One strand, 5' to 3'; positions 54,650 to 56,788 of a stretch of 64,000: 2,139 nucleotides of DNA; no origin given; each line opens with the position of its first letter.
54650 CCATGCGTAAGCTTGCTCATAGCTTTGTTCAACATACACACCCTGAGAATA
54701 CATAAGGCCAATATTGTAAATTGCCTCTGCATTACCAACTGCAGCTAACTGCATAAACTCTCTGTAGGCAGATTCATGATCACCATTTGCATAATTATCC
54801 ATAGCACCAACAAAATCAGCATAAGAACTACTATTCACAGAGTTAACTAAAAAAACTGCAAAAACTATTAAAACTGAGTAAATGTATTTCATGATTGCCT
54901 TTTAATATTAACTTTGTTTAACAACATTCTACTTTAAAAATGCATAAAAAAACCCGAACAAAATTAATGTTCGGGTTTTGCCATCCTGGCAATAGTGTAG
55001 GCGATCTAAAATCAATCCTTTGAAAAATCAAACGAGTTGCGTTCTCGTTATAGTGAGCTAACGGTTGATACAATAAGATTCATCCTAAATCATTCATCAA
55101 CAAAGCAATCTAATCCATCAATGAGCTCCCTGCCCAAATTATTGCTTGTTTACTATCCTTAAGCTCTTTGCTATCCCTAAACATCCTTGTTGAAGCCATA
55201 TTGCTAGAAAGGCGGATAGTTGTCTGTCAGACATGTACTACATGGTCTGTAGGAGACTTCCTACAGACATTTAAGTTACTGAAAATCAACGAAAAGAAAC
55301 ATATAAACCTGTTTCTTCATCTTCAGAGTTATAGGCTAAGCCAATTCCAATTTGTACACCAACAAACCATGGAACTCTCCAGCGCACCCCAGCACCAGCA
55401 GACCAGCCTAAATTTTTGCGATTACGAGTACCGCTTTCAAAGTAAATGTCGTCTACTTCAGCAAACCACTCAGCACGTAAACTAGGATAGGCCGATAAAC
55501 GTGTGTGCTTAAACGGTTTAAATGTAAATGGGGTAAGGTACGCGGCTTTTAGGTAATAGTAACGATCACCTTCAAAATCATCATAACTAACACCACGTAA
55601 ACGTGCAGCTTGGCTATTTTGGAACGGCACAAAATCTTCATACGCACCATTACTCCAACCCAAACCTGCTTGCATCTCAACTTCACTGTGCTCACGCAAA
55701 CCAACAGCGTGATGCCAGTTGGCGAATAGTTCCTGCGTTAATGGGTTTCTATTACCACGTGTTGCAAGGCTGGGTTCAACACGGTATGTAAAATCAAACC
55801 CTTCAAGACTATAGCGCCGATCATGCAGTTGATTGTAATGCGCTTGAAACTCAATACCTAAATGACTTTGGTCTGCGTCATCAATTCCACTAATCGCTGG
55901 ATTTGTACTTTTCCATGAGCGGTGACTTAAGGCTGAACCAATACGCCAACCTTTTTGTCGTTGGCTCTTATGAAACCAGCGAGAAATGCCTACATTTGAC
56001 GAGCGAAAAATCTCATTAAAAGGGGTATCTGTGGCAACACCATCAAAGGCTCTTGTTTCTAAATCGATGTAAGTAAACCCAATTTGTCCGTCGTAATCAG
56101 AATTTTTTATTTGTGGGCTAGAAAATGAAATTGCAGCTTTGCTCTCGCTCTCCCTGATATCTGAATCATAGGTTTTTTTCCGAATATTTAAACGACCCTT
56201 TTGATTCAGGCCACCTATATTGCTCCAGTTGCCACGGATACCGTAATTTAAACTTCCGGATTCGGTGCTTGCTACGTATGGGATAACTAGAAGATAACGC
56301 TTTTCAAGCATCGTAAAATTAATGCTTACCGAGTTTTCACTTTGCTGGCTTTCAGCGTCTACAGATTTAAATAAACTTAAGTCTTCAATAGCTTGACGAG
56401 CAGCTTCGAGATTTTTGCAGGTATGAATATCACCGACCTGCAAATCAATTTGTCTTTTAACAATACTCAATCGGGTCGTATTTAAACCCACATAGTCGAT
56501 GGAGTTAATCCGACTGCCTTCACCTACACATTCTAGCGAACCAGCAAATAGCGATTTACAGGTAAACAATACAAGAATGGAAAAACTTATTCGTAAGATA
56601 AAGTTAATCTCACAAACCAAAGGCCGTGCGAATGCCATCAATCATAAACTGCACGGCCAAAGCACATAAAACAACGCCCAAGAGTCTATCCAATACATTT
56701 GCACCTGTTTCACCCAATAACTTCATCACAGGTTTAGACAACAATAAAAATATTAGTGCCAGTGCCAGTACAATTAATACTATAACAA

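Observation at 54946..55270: Unannotated Csr/Rsm-type regulatory sRNA candidate with a GacA-box-like upstream palindrome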

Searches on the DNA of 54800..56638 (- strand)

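Call 4: search_rna_families(source=window, start=54800, end=55400, threshold=evalue, max_evalue=10, show_alignments=3)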
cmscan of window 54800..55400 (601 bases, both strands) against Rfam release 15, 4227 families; matches with E-value up to 10: 13.
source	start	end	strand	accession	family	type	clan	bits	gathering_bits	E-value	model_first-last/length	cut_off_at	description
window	54878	54992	+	RF00121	MicC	Gene; sRNA;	-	23.7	90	0.37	1-123/123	no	MicC RNA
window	54945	55090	-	RF01470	rli38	Gene; sRNA;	-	21.5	49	1.6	1-150/150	no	Listeria sRNA rli38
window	54889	54980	+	RF02432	SpF25_sRNA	Gene; sRNA;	-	19.4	48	1.5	1-102/102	no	Streptococcus sRNA SpF25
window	54944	54991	-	RF02399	NsiR1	Gene; sRNA;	-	19.2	39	0.29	1-60/60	no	Nitrogen stress-induced RNA 1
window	54920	55015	-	RF02733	ToxT_thermometer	Cis-reg; thermoregulator;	-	19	81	2.4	1-71/71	no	ToxT 5' UTR thermometer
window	54935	55036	-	RF00121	MicC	Gene; sRNA;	-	17.7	90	5.8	1-123/123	no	MicC RNA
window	55016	55139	-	RF02114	FAM13A-AS1_1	Gene; lncRNA;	-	16.6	70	2.3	1-118/118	no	FAM13A antisense RNA 1 conserved region 1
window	54944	55004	-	RF02837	anti-hemB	Gene; sRNA;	-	16.2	49.5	0.39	1-81/81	no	Burkholderia RNA 7 (anti-hemB)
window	55073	55110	-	RF00538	snoCD11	Gene; snRNA; snoRNA; CD-box;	-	16.2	60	4.9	1-75/75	no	Small nucleolar RNA CD11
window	54946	55094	-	RF04315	manA-II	Cis-reg;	-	16.1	100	4.1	1-147/147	no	manA_II ncRNA motif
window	54920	55037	+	RF01223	snR13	Gene; snRNA; snoRNA; CD-box;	CL00045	15.7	47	7.3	1-124/124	no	Small nucleolar RNA snR13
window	54823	54902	-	RF00054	SNORD25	Gene; snRNA; snoRNA; CD-box;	CL00049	13.7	39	8.3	1-87/87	no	Small nucleolar RNA SNORD25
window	54944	55003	-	RF02278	Betaproteobacteria_toxic_sRNA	Gene; sRNA;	-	12.8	50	9.8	1-64/64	no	Betaproteobacteria toxic small RNA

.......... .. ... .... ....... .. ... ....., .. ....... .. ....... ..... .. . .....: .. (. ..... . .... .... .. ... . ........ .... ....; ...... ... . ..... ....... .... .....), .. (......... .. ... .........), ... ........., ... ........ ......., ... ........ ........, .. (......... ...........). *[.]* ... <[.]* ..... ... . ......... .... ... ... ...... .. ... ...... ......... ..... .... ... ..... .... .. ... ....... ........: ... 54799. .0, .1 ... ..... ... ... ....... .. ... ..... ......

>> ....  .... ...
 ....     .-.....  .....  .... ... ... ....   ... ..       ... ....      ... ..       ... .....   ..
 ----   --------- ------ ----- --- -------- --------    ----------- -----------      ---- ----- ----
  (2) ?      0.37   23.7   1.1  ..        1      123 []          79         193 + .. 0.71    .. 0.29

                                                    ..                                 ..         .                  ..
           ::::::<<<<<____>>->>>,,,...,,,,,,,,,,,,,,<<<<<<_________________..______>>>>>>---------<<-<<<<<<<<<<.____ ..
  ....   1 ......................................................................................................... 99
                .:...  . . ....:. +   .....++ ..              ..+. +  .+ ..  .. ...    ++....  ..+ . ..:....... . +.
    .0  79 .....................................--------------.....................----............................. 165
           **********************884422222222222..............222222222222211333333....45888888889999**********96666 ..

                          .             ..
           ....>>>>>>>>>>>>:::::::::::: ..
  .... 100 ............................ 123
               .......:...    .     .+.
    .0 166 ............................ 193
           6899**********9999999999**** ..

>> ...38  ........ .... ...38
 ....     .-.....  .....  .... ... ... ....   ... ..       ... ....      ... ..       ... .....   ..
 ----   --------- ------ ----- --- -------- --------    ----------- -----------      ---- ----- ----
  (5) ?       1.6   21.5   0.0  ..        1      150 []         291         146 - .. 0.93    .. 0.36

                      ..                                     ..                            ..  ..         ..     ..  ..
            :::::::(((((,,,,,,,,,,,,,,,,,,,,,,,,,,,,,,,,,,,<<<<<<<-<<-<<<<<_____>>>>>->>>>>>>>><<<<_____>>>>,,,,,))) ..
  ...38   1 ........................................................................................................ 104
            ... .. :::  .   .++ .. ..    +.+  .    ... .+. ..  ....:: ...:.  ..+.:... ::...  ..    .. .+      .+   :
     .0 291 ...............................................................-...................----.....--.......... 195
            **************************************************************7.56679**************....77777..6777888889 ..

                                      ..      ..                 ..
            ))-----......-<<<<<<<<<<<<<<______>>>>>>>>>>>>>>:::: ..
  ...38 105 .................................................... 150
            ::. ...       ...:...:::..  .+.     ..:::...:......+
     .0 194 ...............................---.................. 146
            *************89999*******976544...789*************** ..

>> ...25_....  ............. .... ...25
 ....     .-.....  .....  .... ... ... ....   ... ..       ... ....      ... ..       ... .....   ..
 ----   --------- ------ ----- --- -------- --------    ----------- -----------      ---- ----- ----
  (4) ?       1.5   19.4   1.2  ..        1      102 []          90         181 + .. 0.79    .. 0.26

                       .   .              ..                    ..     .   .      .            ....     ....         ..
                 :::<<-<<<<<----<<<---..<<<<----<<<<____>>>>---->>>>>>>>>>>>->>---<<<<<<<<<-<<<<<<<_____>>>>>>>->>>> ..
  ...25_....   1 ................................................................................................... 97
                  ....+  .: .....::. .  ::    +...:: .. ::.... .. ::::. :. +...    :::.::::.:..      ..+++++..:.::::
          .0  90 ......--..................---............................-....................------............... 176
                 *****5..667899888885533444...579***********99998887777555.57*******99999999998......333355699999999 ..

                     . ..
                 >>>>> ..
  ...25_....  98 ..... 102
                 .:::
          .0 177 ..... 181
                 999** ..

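Call 47: search_rna_families(source=L014, start=4400, end=4720, threshold=evalue, max_evalue=10)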
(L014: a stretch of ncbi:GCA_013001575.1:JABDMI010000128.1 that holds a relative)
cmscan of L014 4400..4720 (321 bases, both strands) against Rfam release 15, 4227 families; matches with E-value up to 10: 15.
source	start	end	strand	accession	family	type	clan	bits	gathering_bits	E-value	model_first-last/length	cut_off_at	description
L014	4649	4710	+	RF02837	anti-hemB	Gene; sRNA;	-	21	49.5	0.0089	1-81/81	no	Burkholderia RNA 7 (anti-hemB)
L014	4622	4711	+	RF01772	rnk_pseudo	Cis-reg; leader;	-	18.4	55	0.8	1-108/108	no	Pseudomonas rnk leader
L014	4615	4708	+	RF02891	AgrB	Gene; antisense;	-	18.3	40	1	1-84/84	no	ArsR-gov region gene B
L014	4683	4708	+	RF02401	ClpQY_promoter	Cis-reg;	-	17.8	42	0.11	1-27/57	no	ClpQY promoter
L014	4645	4710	+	RF02278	Betaproteobacteria_toxic_sRNA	Gene; sRNA;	-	17.4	50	0.36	1-64/64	no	Betaproteobacteria toxic small RNA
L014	4667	4710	+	RF02399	NsiR1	Gene; sRNA;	-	16.9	39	0.55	1-60/60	no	Nitrogen stress-induced RNA 1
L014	4680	4706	+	RF02701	PsrR1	Gene; sRNA;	-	16.6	42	1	52-79/79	no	Photosynthesis regulatory RNA1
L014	4623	4717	+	RF00121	MicC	Gene; sRNA;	-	16.6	90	5.2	1-123/123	no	MicC RNA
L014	4681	4707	-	RF02073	STnc260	Gene; sRNA;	-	16.5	100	5.1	140-166/176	no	Salmonella enterica sRNA STnc260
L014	4678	4717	-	RF02701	PsrR1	Gene; sRNA;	-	14.7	42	3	42-79/79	no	Photosynthesis regulatory RNA1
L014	4619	4713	+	RF01771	rnk_leader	Cis-reg; leader;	-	14.4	50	9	1-109/109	no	Enterobacteria rnk leader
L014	4583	4672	-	RF02958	drum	Gene; sRNA;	-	14.2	43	2.9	1-112/112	no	drum RNA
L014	4639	4705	+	RF02677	NsiR4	Gene; sRNA;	-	14.1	40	1.1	1-65/65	no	Nitrogen stress-induced RNA 4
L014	4680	4720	-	RF02236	asX2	Gene; sRNA;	-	13.3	70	3.9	49-87/87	5'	Xanthomonas sRNA asX2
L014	4668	4709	-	RF02628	Hrs1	Gene; sRNA;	-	12.7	56.4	6.9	1-74/74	no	Hfq-regulated sRNA 1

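Call 48: search_rna_families(source=L018, start=4440, end=4750, threshold=evalue, max_evalue=10)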
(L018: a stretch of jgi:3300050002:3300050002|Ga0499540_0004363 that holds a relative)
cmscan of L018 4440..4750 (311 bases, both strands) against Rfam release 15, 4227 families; matches with E-value up to 10: 4.
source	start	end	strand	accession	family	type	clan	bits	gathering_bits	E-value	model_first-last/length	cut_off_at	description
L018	4676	4740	+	RF02399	NsiR1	Gene; sRNA;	-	22.5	39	0.023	1-60/60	no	Nitrogen stress-induced RNA 1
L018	4660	4740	+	RF00021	Spot_42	Gene; sRNA;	-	15.4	80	1.5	1-115/115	no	Spot 42 RNA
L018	4576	4676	+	RF00166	PrrB_RsmZ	Gene; sRNA;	CL00106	11.8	44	1.6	1-133/133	no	PrrB/RsmZ RNA family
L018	4440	4583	+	RF02687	RAGATH-8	Gene; sRNA;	-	8.7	86.7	4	110-276/276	5'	RAGATH-8 RNA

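Call 54: build_rna_model(alignment_id=A4, structure=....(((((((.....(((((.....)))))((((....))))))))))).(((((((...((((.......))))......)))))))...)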
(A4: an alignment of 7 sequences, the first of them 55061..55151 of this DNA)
Model R1 built from alignment A4 (7 sequences, 92 columns); structure: as given.
model positions 90; base pairs 27; branch points 2; effective number of sequences 1.13; information 0.634 bits per position. Calibrated on 0.2 Mb of random sequence (short: E-values are rough).
structure used (alignment columns):
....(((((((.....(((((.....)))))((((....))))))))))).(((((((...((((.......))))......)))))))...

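Call 55: search_with_rna_model(model_id=R1, sources=[window, L001, L002, L007, L008, L009, L010, L011, L012, L013, L014, L015, L016, L017, L018, L019, L020, L021], max_evalue=1, make_alignment=true)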
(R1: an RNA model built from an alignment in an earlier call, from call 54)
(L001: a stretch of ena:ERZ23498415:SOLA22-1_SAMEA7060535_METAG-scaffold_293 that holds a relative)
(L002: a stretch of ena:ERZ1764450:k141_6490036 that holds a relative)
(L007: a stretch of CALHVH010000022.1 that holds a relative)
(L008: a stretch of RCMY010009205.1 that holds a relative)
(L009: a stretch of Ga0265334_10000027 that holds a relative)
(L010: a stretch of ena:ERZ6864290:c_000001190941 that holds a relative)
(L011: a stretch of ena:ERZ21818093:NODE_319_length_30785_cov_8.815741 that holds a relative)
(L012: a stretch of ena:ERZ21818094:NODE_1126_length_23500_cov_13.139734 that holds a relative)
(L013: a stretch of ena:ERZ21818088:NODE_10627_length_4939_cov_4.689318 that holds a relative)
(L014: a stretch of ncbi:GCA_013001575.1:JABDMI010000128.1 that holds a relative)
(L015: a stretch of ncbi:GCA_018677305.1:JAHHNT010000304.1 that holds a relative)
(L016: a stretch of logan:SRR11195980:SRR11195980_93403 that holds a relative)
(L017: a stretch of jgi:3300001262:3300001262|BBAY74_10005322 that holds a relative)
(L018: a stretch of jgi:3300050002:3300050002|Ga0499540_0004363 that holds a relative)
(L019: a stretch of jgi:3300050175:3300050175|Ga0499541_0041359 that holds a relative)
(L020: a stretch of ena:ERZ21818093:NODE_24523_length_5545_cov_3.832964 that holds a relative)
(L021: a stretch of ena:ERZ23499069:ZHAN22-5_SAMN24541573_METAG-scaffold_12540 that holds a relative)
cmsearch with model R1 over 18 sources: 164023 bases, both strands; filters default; matches with E-value up to 1: 17.
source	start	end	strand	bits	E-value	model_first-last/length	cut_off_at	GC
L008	2552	2641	+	108.9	1.2e-22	1-90/90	no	0.39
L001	6086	6176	+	108.2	1.8e-22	1-90/90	no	0.36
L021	2015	2104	+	108.1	1.9e-22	1-90/90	no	0.4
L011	4454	4543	+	106.9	3.5e-22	1-90/90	no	0.38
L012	4454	4543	+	106.9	3.5e-22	1-90/90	no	0.38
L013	4012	4101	+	106.9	3.5e-22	1-90/90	no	0.38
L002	2465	2555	+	106.9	3.6e-22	1-90/90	no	0.35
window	55061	55151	-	106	5.6e-22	1-90/90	no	0.35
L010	4489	4579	+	99.4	2e-20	1-90/90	no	0.35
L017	3945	4034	+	83.7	8.4e-17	1-90/90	no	0.38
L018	4566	4649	+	28.4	0.00053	1-90/90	no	0.4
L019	2399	2482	+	28.4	0.00053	1-90/90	no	0.4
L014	4532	4622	+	20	0.046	1-90/90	no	0.49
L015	2803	2893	+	20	0.046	1-90/90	no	0.49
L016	2786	2876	+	20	0.046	1-90/90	no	0.49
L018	2964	3013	+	15.4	0.55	1-90/90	no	0.36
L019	797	846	+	15.4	0.55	1-90/90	no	0.36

Alignment A5: 17 matches aligned to the model, 102 columns, each read 5' to 3' on its own strand. Consensus structure (alignment columns), stored with it:
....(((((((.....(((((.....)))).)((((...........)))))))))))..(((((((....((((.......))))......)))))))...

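Call 56: search_with_rna_model(model_id=R1, sources=[window, L001, L002, L008, L010, L011, L014, L017, L018, L021], max_evalue=0.1, make_alignment=true, show_alignments=0)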
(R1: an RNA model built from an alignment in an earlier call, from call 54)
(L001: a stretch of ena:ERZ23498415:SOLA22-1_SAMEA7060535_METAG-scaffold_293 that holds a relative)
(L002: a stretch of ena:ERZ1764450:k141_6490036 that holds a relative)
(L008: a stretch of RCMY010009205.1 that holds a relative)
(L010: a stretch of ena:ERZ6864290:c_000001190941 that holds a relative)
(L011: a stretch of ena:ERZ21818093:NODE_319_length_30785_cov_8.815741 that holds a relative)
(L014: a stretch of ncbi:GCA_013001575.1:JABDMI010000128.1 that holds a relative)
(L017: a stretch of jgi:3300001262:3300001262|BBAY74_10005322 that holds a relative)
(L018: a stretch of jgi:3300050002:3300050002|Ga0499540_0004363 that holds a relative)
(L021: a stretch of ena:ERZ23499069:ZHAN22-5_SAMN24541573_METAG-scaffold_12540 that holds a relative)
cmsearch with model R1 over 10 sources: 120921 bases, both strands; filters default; matches with E-value up to 0.1: 10.
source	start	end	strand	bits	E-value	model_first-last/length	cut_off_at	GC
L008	2552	2641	+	108.9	8.7e-23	1-90/90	no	0.39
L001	6086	6176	+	108.2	1.3e-22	1-90/90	no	0.36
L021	2015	2104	+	108.1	1.4e-22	1-90/90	no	0.4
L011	4454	4543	+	106.9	2.6e-22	1-90/90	no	0.38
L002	2465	2555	+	106.9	2.6e-22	1-90/90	no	0.35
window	55061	55151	-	106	4.1e-22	1-90/90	no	0.35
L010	4489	4579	+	99.4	1.4e-20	1-90/90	no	0.35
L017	3945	4034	+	83.7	6.2e-17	1-90/90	no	0.38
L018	4566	4649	+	28.4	0.00039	1-90/90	no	0.4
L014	4532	4622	+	20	0.034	1-90/90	no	0.49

Alignment A6: 10 matches aligned to the model, 99 columns, each read 5' to 3' on its own strand. Consensus structure (alignment columns), stored with it:
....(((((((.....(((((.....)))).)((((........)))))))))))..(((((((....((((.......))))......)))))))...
